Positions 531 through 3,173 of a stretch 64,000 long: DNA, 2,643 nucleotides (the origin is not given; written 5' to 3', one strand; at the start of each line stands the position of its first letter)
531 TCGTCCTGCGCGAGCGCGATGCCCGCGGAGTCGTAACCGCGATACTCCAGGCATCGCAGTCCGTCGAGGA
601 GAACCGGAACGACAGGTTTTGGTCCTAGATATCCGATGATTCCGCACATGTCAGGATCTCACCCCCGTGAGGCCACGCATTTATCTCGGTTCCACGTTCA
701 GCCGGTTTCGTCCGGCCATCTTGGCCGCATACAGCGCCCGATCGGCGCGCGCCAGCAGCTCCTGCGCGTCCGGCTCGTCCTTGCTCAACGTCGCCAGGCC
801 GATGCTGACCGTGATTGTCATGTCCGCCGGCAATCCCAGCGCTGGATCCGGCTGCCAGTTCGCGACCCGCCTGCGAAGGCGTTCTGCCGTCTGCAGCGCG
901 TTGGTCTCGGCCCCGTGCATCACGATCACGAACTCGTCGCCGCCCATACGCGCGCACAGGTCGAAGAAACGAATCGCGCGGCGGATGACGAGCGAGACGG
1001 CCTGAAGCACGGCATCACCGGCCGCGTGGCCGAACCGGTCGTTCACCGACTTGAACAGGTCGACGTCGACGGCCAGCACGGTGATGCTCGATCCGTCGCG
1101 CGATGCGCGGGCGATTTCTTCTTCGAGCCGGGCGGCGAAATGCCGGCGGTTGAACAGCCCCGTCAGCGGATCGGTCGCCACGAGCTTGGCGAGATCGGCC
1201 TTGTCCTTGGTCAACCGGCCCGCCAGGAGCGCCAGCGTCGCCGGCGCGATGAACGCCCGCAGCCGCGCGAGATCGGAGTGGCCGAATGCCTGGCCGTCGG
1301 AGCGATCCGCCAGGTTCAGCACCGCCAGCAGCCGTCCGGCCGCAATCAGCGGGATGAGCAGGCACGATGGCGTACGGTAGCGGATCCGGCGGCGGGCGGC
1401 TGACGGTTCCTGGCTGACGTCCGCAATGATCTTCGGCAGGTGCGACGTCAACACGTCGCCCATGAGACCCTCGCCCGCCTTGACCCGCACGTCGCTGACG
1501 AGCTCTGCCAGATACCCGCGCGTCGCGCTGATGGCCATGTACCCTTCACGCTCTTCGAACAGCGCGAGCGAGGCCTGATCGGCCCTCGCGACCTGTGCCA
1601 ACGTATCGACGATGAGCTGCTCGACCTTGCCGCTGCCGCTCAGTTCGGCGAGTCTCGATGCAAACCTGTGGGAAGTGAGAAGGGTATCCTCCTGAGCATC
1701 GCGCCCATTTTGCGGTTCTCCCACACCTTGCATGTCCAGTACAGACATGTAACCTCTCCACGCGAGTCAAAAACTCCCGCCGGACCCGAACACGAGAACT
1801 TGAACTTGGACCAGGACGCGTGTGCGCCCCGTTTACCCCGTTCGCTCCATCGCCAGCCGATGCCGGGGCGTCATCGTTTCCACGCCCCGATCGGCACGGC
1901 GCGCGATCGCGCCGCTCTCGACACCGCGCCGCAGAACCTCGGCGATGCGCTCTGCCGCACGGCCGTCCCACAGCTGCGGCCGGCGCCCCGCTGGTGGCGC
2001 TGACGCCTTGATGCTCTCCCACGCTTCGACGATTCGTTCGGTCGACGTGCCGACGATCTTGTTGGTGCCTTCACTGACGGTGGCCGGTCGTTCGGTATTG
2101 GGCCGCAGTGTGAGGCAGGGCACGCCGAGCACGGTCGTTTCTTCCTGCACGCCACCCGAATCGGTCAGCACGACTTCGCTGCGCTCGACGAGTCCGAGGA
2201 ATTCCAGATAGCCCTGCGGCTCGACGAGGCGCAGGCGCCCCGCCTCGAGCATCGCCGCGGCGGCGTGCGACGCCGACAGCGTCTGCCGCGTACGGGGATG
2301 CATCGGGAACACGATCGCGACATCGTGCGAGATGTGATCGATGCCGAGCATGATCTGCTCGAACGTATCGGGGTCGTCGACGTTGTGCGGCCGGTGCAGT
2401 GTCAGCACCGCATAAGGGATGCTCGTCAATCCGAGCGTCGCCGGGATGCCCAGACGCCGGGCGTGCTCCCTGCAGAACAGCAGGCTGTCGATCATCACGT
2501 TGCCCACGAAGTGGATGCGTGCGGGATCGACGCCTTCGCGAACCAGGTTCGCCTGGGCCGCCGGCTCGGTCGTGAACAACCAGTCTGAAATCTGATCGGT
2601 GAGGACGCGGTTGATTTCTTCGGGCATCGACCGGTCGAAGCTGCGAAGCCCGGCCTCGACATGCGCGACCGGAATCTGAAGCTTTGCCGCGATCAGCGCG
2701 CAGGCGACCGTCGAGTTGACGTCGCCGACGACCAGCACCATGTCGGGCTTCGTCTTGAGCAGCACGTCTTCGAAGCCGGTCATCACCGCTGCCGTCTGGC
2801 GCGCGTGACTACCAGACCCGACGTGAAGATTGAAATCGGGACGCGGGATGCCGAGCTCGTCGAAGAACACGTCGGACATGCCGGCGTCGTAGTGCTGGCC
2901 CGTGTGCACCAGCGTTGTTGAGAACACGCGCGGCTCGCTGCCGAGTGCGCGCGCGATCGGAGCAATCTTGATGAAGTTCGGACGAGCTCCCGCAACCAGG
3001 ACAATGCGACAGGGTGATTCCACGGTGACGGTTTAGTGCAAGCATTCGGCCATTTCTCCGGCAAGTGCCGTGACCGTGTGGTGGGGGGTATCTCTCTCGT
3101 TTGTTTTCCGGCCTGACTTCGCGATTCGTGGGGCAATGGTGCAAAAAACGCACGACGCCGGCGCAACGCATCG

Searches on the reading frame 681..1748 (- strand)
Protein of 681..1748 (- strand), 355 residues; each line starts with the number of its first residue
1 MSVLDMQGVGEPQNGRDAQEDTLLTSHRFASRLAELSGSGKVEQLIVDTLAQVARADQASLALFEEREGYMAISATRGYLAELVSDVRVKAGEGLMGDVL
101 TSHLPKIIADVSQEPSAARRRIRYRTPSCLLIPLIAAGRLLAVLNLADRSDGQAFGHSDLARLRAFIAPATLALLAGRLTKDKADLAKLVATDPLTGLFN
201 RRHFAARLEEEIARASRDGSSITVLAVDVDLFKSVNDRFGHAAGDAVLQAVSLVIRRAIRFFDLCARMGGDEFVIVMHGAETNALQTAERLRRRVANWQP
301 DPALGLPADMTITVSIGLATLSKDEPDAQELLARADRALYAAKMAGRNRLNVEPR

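Call 18: search_protein_families(library=pfam, proteins=[window:681-1748:-], max_evalue=0.001)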
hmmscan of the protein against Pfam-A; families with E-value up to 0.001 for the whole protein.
window:681-1748:- (355 aa): 3 families
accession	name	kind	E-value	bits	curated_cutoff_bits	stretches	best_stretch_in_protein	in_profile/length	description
PF00990.26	GGDEF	-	6.2e-45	153.3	23.8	1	191-349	2-161/161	Diguanylate cyclase, GGDEF domain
PF13185.12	GAF_2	-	9e-11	42.6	28.6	1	44-174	9-135/136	GAF domain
PF01590.32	GAF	-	1.4e-09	39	22.4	1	44-170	7-129/133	GAF domain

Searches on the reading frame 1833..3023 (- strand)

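Call 18: search_protein_families(library=pfam, proteins=[window:1833-3023:-], max_evalue=0.001)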
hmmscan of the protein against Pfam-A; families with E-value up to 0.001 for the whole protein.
window:1833-3023:- (396 aa): 2 families
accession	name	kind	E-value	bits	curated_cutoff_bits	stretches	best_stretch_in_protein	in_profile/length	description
PF02350.25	Epimerase_2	-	8.3e-112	373.9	30.6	1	33-365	8-347/347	UDP-N-acetylglucosamine 2-epimerase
PF13579.12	Glyco_trans_4_4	-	7.6e-05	23.5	29.7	1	25-175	15-157/158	Glycosyl transferase 4-like domain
